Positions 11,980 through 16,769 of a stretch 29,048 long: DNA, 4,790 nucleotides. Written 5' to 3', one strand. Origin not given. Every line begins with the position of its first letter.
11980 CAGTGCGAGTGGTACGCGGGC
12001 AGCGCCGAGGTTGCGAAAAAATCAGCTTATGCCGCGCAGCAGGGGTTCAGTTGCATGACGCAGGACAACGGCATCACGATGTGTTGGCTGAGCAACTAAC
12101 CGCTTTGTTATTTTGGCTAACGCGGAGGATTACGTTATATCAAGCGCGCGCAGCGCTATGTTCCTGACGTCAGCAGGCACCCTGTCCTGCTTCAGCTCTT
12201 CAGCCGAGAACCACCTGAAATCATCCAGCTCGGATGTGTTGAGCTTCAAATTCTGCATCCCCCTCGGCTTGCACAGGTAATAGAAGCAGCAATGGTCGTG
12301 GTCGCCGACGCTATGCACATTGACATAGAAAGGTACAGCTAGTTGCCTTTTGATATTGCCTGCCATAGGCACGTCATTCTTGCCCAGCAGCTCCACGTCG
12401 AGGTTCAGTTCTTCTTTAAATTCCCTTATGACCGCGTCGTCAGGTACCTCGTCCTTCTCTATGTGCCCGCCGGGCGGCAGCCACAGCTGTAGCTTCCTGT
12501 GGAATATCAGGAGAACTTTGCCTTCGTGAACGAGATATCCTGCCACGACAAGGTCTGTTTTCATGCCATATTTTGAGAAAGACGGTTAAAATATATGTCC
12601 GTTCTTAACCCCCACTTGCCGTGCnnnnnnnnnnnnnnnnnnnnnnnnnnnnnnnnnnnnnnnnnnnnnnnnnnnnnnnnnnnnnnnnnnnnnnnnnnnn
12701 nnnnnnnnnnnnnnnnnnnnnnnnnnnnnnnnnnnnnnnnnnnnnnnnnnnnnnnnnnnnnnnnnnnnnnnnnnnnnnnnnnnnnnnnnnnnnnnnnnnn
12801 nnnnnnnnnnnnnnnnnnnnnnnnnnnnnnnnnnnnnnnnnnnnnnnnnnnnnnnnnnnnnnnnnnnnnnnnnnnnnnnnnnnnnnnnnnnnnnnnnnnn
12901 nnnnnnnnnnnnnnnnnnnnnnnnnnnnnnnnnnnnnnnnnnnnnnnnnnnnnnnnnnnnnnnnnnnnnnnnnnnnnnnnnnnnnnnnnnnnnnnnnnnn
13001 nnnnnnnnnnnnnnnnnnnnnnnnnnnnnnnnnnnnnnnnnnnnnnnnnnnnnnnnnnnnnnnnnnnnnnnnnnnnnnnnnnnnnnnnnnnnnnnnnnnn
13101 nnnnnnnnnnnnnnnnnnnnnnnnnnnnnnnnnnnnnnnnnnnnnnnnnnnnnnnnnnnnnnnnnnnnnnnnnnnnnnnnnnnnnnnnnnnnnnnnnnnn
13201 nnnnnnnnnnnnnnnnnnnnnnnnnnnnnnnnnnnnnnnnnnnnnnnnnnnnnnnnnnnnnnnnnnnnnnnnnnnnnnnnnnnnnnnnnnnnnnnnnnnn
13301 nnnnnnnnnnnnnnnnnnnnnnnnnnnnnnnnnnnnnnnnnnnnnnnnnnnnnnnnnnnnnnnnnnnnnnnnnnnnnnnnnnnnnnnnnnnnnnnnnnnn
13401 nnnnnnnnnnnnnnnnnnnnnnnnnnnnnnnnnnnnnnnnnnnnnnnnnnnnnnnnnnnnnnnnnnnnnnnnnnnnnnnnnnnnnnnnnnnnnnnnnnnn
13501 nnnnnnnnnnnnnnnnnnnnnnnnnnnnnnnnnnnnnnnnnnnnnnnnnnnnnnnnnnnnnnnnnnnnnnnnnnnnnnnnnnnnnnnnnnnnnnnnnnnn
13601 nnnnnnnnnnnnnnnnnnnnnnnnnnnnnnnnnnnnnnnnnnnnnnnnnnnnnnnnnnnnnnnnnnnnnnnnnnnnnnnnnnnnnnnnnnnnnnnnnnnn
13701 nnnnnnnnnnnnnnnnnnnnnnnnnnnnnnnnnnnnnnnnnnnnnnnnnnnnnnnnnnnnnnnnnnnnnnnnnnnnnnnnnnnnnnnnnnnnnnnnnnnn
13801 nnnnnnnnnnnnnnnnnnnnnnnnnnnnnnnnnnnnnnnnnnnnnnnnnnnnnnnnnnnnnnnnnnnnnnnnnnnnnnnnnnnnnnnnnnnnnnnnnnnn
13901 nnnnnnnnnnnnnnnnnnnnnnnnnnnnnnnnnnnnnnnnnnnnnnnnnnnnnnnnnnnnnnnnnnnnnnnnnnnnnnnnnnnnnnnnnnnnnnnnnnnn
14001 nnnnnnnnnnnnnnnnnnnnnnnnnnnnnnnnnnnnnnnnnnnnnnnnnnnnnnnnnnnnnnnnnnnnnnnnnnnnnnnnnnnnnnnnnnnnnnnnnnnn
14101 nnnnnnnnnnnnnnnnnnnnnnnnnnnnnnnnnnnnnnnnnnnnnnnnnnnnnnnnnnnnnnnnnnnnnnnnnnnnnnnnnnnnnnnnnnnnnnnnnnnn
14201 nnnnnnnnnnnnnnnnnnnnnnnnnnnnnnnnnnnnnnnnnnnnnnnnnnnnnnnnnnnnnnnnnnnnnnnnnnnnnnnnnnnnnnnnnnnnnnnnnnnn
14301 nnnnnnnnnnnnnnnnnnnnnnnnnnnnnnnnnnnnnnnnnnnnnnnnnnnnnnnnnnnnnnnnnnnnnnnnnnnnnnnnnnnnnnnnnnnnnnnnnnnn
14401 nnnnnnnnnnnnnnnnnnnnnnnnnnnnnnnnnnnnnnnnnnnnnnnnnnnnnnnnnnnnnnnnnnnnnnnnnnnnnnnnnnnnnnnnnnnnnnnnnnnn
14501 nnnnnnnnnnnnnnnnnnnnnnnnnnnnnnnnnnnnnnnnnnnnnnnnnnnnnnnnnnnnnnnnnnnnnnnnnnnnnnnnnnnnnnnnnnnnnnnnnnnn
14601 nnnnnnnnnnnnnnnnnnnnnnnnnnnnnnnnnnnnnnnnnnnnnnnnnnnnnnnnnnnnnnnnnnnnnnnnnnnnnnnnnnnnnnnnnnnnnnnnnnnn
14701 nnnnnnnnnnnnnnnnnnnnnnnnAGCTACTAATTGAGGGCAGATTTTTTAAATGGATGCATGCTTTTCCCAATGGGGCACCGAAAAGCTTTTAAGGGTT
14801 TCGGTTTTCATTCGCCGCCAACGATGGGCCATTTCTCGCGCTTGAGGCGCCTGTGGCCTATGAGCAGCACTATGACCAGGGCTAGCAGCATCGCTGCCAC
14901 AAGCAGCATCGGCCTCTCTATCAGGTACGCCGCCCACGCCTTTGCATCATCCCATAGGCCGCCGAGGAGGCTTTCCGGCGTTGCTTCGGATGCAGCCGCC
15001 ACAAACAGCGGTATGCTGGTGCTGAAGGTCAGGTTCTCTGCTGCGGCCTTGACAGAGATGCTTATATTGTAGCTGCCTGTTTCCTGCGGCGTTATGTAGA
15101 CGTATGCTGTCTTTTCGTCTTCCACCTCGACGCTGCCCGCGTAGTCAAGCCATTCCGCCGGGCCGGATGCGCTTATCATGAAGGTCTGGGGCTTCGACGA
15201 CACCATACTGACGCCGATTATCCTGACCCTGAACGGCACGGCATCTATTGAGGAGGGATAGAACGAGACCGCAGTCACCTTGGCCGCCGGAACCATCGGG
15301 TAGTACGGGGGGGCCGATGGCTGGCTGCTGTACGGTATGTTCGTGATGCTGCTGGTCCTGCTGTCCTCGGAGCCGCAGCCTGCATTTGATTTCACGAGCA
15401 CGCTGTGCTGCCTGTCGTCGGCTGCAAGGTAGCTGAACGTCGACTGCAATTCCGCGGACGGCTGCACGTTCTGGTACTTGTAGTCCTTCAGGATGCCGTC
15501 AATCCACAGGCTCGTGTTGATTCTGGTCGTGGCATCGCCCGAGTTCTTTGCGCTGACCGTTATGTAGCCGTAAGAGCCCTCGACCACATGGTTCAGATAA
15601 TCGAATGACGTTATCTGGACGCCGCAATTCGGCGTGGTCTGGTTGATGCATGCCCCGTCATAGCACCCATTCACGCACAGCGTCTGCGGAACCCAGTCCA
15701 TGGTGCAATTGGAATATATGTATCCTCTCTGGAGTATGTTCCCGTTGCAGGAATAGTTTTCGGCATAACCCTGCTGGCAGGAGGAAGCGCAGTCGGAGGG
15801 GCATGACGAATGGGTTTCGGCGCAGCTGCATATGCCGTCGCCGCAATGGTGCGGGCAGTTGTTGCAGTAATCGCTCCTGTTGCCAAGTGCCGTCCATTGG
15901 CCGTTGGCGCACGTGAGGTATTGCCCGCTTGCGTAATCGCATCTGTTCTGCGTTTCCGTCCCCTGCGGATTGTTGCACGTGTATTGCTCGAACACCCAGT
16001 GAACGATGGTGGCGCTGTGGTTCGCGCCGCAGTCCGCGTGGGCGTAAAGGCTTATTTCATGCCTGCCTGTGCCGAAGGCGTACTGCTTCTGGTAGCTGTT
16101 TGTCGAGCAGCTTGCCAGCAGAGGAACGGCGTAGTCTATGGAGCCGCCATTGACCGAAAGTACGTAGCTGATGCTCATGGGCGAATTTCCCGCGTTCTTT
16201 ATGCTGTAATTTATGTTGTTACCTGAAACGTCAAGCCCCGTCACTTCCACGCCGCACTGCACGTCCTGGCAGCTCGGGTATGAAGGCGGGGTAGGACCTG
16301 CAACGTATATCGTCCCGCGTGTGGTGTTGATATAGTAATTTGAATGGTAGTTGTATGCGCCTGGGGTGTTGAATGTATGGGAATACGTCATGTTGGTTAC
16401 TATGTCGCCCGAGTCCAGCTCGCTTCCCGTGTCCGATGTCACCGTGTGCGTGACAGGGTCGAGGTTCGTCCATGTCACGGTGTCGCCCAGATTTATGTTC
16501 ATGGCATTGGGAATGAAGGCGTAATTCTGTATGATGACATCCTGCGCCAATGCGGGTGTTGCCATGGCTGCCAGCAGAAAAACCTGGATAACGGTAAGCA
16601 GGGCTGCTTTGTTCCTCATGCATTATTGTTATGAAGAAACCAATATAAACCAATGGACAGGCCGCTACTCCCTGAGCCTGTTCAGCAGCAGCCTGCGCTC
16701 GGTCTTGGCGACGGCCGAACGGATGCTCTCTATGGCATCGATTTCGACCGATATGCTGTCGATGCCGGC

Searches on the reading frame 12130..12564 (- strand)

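Call 7: search_protein_families(library=pfam, proteins=[window:12130-12564:-], max_evalue=0.001)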
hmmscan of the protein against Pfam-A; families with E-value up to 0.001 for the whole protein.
window:12130-12564:- (144 aa): 2 families
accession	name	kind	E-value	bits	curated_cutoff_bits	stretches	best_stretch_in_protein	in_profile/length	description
PF00293.34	NUDIX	-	1.4e-17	64.4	21.1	1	11-132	9-126/134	NUDIX domain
PF14815.12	NUDIX_4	-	0.00047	20.4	35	0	26-58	25-54/113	NUDIX domain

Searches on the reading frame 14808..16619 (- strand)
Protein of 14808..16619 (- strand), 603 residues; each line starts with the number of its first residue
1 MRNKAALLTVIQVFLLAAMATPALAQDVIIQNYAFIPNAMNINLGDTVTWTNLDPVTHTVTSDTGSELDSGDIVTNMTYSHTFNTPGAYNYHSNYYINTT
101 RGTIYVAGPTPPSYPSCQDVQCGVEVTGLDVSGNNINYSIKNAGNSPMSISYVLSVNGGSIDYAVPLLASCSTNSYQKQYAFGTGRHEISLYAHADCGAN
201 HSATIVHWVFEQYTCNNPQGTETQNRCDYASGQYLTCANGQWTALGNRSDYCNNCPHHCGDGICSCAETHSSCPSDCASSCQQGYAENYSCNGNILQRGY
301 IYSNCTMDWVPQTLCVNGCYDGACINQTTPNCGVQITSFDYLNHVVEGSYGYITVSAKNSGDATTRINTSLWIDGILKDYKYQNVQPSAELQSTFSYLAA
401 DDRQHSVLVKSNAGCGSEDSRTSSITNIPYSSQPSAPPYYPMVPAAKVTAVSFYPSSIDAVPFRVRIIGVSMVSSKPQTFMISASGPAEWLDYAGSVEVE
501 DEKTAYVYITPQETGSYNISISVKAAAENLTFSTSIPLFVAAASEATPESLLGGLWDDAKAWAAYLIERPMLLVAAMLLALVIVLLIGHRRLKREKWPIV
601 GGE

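Call 7: search_protein_families(library=pfam, proteins=[window:14808-16619:-], max_evalue=0.001)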
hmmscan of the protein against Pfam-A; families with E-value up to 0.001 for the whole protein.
window:14808-16619:- (603 aa): 1 family
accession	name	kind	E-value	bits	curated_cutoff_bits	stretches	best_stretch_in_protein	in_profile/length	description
PF13473.12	Cupredoxin_1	-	9e-06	26.1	27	0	6-106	3-104/104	Cupredoxin-like domain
